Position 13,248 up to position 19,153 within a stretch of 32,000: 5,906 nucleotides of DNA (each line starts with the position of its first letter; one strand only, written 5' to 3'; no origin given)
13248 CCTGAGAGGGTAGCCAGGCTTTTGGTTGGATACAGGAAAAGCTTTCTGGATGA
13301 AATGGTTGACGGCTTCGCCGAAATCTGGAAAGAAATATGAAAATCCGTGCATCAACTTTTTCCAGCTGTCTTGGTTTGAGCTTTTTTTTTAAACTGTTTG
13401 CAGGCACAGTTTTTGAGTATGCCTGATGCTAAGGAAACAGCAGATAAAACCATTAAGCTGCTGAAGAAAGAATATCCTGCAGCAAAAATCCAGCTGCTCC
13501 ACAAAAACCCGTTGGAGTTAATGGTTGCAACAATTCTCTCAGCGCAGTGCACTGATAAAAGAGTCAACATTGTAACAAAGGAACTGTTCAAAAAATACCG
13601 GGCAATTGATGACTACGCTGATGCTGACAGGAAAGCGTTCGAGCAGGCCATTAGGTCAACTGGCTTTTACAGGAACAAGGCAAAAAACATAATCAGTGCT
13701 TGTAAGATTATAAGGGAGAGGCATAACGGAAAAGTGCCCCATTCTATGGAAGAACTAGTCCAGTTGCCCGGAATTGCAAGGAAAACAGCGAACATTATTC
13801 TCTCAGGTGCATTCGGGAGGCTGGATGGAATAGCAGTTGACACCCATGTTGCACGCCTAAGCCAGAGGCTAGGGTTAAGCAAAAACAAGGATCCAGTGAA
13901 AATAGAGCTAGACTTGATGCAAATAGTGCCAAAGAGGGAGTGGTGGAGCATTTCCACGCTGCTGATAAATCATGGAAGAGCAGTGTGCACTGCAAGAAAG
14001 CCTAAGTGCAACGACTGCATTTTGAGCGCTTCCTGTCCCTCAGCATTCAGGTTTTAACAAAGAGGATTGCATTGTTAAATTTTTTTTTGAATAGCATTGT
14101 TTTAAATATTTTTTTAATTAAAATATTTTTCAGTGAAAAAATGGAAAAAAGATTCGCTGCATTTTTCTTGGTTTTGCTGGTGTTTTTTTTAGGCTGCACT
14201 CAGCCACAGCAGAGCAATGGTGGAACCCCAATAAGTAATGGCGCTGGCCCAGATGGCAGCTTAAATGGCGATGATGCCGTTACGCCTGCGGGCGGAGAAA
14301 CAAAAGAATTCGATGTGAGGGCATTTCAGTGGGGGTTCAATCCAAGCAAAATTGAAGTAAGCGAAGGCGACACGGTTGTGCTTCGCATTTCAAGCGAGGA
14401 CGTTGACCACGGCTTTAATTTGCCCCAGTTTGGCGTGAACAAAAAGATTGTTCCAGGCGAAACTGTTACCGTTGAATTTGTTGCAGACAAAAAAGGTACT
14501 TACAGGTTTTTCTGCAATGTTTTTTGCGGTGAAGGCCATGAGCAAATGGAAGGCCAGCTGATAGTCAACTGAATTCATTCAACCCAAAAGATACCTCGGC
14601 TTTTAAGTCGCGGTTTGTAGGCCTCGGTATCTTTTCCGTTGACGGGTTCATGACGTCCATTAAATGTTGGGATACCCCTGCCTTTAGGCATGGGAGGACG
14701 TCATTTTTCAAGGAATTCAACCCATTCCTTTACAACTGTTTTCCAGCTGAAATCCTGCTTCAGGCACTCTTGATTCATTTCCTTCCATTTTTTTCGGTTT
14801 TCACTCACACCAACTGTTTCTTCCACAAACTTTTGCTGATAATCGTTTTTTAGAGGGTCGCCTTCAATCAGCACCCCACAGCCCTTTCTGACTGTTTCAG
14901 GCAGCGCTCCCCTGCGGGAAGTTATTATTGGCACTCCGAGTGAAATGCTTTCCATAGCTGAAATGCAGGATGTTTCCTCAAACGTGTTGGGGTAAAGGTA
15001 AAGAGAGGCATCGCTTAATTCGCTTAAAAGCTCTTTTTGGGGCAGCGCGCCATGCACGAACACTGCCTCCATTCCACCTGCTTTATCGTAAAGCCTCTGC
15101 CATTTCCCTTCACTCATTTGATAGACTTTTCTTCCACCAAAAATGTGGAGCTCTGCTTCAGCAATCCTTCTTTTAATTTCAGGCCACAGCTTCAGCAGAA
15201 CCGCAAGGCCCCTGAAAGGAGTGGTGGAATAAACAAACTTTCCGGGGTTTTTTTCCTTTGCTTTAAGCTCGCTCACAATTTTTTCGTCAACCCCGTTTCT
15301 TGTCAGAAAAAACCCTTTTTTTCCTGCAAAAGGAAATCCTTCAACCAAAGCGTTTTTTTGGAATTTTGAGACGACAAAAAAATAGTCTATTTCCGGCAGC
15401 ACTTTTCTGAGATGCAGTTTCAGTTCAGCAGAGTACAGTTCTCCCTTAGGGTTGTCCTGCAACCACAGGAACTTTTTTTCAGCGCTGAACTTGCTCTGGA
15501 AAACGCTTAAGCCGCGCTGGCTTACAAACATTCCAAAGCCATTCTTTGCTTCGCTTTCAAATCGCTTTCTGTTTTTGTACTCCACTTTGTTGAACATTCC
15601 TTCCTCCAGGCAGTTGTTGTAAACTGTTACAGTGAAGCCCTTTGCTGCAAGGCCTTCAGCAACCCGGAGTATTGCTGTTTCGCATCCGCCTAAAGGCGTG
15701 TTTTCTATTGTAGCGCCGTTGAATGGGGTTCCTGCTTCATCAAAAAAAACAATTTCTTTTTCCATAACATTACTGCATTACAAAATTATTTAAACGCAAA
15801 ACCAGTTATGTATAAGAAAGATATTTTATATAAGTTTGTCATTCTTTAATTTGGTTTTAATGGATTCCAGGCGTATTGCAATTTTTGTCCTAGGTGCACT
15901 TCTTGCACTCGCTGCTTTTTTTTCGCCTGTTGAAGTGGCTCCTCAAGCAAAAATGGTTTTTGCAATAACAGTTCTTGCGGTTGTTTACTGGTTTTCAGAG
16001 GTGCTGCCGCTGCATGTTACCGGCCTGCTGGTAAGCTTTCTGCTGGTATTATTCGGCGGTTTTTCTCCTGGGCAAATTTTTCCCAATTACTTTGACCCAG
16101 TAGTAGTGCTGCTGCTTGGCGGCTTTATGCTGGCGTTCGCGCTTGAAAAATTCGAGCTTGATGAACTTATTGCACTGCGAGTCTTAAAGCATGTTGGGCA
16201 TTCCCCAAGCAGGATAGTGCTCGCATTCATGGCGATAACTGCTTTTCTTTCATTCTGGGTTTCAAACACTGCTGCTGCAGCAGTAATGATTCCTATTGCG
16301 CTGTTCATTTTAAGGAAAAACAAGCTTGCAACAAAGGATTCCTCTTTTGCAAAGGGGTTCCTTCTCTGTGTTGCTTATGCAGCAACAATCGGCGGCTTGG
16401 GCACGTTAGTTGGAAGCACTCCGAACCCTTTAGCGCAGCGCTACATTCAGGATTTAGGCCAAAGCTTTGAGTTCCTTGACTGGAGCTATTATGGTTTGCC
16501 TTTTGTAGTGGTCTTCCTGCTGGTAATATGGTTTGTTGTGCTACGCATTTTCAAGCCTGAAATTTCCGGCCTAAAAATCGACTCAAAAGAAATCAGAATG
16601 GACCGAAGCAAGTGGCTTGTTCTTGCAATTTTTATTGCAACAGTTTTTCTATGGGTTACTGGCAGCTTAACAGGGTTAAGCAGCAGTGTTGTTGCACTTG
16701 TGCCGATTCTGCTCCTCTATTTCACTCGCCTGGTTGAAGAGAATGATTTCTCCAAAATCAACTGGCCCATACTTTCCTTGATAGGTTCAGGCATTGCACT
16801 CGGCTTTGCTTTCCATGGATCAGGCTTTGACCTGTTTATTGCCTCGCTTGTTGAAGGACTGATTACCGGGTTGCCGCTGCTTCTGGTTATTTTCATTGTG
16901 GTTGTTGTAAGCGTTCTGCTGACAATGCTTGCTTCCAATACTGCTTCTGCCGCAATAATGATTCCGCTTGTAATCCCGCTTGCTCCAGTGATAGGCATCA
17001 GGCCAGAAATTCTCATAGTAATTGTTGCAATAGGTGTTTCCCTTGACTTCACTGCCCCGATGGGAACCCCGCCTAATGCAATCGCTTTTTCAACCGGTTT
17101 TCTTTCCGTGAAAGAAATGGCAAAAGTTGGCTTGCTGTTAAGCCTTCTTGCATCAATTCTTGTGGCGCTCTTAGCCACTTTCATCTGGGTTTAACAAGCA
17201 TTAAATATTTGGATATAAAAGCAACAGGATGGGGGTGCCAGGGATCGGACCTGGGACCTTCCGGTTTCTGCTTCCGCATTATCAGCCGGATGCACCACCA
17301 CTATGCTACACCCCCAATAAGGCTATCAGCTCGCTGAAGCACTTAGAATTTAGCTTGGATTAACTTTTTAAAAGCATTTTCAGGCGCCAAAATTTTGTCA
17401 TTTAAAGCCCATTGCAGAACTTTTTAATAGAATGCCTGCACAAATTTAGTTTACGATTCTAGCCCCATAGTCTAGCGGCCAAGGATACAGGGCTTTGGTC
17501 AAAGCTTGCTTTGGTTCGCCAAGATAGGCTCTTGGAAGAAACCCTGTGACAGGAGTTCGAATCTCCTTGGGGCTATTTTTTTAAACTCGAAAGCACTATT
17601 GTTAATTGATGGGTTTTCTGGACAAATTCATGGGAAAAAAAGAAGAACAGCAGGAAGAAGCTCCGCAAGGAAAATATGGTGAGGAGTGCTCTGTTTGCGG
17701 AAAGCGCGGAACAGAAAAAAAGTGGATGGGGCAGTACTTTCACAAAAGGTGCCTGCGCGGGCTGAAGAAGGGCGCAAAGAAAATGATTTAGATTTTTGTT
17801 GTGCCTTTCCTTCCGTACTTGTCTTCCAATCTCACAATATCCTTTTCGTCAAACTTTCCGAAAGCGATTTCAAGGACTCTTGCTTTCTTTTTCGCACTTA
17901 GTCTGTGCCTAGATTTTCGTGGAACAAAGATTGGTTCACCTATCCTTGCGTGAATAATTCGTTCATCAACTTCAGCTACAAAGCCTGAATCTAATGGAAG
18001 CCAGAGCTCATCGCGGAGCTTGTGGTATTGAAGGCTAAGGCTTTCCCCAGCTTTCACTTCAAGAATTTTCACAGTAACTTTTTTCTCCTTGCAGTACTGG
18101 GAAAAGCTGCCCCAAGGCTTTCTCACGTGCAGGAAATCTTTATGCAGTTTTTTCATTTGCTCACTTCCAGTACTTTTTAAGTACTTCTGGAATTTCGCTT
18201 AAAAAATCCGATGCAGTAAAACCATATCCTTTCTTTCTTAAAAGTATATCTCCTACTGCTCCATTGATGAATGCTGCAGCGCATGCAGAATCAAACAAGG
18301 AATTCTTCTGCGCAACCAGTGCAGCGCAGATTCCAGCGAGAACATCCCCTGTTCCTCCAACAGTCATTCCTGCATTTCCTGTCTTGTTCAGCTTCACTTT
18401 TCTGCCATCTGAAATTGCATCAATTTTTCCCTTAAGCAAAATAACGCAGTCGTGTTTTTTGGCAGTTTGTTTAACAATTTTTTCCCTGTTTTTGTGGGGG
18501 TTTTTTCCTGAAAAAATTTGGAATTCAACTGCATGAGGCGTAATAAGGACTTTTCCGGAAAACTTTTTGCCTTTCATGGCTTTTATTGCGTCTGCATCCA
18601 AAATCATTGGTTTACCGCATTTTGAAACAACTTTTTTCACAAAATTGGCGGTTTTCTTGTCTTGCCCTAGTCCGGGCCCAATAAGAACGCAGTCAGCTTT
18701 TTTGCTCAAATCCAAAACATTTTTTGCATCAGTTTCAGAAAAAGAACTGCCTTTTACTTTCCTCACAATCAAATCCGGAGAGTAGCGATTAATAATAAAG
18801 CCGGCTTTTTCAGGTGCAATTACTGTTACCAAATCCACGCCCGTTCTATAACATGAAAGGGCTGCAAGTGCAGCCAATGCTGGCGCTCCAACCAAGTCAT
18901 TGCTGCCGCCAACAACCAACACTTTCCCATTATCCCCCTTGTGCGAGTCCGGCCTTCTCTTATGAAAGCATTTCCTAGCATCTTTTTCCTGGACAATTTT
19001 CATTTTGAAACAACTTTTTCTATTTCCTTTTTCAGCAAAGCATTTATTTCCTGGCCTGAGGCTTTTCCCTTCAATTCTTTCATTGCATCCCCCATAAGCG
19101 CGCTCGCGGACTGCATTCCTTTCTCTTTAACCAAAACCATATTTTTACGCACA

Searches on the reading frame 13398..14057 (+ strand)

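Call 16: search_protein_families(library=pfam, proteins=[window:13398-14057:+])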
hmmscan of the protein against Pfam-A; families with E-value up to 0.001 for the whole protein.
window:13398-14057:+ (219 aa): 4 families
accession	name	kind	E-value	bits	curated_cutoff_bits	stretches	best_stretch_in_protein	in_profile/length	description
PF00730.31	HhH-GPD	-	2.9e-27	95.6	26.2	1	43-179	1-108/108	HhH-GPD superfamily base excision DNA repair protein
PF00633.29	HHH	-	6.7e-07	29.3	24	1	108-136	1-29/30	Helix-hairpin-helix motif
PF10576.14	EndIII_4Fe-2S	-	0.00022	21.8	20.5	1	197-213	1-17/17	Iron-sulfur binding domain of endonuclease III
PF14520.12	HHH_5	-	0.00099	20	27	0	118-162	2-45/57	Helix-hairpin-helix domain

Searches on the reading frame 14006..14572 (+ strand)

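Call 62: search_protein_families(library=pfam, proteins=[window:14006-14572:+], max_evalue=0.01)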
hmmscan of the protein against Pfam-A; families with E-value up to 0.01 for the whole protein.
window:14006-14572:+ (188 aa): 3 families
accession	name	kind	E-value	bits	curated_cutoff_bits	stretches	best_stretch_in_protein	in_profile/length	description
PF13473.12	Cupredoxin_1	-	3e-13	50.1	27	1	98-187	19-104/104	Cupredoxin-like domain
PF00116.26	COX2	-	1.2e-08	35.3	22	1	118-181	50-113/120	Cytochrome C oxidase subunit II, periplasmic domain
PF00127.26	Copper-bind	-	0.0011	19.8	21.2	0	111-187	14-98/99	Copper binding proteins, plastocyanin/azurin family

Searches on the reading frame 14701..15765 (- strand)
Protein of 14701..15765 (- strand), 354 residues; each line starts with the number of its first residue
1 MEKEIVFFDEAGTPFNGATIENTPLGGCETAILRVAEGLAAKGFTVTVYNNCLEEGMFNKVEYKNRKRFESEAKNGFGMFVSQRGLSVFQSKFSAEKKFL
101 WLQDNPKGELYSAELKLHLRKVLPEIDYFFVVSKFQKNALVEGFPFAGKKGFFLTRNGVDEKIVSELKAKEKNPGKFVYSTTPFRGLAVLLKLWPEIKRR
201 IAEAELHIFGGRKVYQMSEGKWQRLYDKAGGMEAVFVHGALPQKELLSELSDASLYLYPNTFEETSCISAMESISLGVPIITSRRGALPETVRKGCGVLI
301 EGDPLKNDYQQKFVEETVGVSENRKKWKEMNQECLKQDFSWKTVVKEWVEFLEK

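Call 16: search_protein_families(library=pfam, proteins=[window:14701-15765:-])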
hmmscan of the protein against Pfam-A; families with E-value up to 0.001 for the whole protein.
window:14701-15765:- (354 aa): 3 families
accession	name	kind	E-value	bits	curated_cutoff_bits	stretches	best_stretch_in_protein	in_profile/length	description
PF00534.26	Glycos_transf_1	-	2.6e-14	53.6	26.4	1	172-303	15-143/172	Glycosyl transferases group 1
PF13692.12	Glyco_trans_1_4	-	1.2e-13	51.9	27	1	184-303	14-128/142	Glycosyl transferases group 1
PF13439.12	Glyco_transf_4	-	0.00012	22.6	28.5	0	26-59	2-33/170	Glycosyltransferase Family 4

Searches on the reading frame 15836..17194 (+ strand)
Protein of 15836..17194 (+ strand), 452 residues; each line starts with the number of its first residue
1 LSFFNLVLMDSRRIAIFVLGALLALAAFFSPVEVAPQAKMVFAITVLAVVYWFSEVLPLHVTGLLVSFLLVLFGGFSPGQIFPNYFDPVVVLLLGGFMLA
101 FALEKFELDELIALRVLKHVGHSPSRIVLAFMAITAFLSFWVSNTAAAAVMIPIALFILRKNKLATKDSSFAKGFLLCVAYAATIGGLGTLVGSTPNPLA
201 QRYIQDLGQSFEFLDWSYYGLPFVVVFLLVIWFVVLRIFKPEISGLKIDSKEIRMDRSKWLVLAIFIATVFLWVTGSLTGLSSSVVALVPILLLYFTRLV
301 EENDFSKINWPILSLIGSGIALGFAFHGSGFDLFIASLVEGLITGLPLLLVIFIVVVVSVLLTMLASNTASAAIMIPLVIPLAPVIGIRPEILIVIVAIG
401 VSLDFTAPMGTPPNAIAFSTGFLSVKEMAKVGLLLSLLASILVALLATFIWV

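Call 16: search_protein_families(library=pfam, proteins=[window:15836-17194:+])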
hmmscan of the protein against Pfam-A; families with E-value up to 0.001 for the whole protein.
window:15836-17194:+ (452 aa): 2 families
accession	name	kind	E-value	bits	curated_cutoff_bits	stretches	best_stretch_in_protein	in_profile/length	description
PF00939.25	Na_sulph_symp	-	7.2e-54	184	27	1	22-451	14-466/472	Sodium:sulfate symporter transmembrane region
PF03600.22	CitMHS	-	1.1e-51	176.4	31.9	1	50-400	2-336/336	Citrate transporter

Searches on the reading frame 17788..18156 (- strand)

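Call 62: search_protein_families(library=pfam, proteins=[window:17788-18156:-], max_evalue=0.01)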
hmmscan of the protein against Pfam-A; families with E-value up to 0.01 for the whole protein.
window:17788-18156:- (122 aa): 1 family
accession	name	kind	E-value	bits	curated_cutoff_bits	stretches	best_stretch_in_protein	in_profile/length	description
PF01050.24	MannoseP_isomer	-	1.4e-15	57.9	23.6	1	4-112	5-116/116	Mannose-6-phosphate isomerase C-terminal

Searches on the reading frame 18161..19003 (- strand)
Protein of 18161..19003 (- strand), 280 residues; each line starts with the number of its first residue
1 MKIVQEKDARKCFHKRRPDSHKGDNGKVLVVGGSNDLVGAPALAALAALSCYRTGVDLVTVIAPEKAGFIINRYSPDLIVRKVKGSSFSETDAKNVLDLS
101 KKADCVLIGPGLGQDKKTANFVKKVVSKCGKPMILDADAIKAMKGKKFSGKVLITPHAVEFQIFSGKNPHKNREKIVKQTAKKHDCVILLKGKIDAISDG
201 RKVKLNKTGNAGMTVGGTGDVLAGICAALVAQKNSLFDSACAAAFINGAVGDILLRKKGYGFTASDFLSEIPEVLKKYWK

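Call 16: search_protein_families(library=pfam, proteins=[window:18161-19003:-])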
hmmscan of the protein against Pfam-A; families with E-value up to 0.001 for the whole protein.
window:18161-19003:- (280 aa): 3 families
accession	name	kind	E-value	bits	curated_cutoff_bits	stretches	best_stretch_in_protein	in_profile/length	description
PF01256.23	Carb_kinase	-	4.7e-57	193.7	27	1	28-272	1-241/242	NAD(P)H-hydrate dehydratase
PF02110.20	HK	-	1.9e-11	44.3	27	1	171-271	138-241/247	Hydroxyethylthiazole kinase family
PF08543.17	Phos_pyr_kin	-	8.7e-07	29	27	1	127-259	97-241/246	Phosphomethylpyrimidine kinase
